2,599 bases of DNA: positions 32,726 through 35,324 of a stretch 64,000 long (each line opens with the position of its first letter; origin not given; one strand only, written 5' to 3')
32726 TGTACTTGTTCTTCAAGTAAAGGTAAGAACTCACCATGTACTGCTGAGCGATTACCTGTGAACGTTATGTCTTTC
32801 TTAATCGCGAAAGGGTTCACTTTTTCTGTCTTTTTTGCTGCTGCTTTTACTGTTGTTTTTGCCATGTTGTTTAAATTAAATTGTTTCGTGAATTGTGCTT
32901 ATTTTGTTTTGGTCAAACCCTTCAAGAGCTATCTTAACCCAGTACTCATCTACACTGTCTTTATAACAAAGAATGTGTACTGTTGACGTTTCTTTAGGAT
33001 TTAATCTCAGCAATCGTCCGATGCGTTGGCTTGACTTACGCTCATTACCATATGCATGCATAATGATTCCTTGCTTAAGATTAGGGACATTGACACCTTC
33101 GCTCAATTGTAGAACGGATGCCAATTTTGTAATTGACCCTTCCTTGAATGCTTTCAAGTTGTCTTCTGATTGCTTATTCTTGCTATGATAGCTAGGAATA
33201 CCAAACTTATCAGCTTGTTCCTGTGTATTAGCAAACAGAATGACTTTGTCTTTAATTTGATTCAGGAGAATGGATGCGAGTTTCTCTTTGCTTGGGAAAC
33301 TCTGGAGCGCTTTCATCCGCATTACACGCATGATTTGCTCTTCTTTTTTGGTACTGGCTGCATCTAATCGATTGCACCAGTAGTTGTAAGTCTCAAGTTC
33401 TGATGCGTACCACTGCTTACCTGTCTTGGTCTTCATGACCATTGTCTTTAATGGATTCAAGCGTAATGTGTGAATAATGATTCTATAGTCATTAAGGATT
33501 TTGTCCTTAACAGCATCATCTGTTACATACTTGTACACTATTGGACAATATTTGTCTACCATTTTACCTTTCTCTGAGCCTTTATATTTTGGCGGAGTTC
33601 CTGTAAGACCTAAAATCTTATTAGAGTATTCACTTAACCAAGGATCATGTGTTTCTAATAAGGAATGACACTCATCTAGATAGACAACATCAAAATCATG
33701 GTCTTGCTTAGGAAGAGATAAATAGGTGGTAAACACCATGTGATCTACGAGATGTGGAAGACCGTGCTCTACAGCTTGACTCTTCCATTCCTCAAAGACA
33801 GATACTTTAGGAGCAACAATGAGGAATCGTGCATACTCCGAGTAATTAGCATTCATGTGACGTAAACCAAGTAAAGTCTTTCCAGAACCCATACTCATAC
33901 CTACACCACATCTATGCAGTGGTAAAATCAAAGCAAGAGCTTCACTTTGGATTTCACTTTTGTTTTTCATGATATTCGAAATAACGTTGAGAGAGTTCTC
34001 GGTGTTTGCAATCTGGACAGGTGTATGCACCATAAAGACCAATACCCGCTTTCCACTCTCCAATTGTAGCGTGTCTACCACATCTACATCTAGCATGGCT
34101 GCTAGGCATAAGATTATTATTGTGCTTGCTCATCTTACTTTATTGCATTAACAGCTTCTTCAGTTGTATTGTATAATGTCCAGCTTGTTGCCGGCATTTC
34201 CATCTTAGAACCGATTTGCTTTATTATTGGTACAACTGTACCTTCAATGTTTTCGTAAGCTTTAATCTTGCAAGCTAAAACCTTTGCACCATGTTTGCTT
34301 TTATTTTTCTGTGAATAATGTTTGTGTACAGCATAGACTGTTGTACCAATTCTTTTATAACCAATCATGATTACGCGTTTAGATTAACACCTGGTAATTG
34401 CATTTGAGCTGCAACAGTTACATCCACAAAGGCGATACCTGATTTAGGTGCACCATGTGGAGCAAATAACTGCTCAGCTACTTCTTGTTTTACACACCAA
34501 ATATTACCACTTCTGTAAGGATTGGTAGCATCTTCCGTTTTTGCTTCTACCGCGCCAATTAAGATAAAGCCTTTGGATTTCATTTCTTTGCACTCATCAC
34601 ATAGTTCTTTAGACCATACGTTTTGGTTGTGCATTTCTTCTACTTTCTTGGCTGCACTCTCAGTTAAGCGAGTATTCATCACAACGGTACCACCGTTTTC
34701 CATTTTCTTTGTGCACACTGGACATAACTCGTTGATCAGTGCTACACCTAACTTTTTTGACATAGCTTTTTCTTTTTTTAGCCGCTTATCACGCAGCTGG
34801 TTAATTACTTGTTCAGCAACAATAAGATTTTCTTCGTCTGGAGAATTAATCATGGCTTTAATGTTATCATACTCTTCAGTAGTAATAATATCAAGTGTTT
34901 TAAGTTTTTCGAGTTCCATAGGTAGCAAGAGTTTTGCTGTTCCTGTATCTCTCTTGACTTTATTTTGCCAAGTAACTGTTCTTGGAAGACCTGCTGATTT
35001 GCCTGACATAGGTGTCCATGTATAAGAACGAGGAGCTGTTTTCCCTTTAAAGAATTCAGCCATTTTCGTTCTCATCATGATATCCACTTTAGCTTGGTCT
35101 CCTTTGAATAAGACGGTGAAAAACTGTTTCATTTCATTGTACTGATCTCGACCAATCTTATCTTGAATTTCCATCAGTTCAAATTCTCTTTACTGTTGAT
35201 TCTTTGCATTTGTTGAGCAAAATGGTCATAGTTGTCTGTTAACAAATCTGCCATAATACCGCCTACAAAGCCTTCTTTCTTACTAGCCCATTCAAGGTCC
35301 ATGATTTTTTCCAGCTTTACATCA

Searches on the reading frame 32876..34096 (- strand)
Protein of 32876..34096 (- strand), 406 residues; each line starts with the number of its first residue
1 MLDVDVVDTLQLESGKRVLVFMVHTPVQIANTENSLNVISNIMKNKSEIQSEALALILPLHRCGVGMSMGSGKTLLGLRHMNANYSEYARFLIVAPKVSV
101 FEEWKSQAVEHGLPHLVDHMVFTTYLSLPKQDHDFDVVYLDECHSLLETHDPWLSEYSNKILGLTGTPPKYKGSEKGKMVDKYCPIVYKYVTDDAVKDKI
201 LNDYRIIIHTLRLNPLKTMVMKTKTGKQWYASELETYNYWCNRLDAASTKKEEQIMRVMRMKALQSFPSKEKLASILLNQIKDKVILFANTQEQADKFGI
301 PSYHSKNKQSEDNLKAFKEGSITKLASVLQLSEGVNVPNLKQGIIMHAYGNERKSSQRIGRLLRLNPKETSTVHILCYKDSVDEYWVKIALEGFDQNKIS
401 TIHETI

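Call 13: search_protein_families(library=phrogs, proteins=[window:32876-34096:-], max_evalue=0.00001)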
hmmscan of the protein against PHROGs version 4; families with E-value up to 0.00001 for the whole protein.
window:32876-34096:- (406 aa): 3 families
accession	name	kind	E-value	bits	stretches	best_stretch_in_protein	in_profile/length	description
phrog_16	-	DNA, RNA and nucleotide metabolism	4.5e-34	118.8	1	50-389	277-609/986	DNA helicase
phrog_62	-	DNA, RNA and nucleotide metabolism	9.8e-14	50.8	1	50-168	701-849/1881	DNA helicase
phrog_9690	-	DNA, RNA and nucleotide metabolism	2.9e-06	27.6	1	269-371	157-262/306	DNA helicase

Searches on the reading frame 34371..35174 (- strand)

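Call 13: search_protein_families(library=phrogs, proteins=[window:34371-35174:-], max_evalue=0.00001)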
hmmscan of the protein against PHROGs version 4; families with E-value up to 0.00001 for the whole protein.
window:34371-35174:- (267 aa): 1 family
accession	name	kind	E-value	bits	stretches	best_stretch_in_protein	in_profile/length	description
phrog_11852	-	unknown function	3.5e-11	44.1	1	144-259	6-112/122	-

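Call 63: search_protein_families(library=pfam, proteins=[window:34371-35174:-], max_evalue=0.001)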
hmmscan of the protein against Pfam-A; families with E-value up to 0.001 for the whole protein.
window:34371-35174:- (267 aa): 0 families
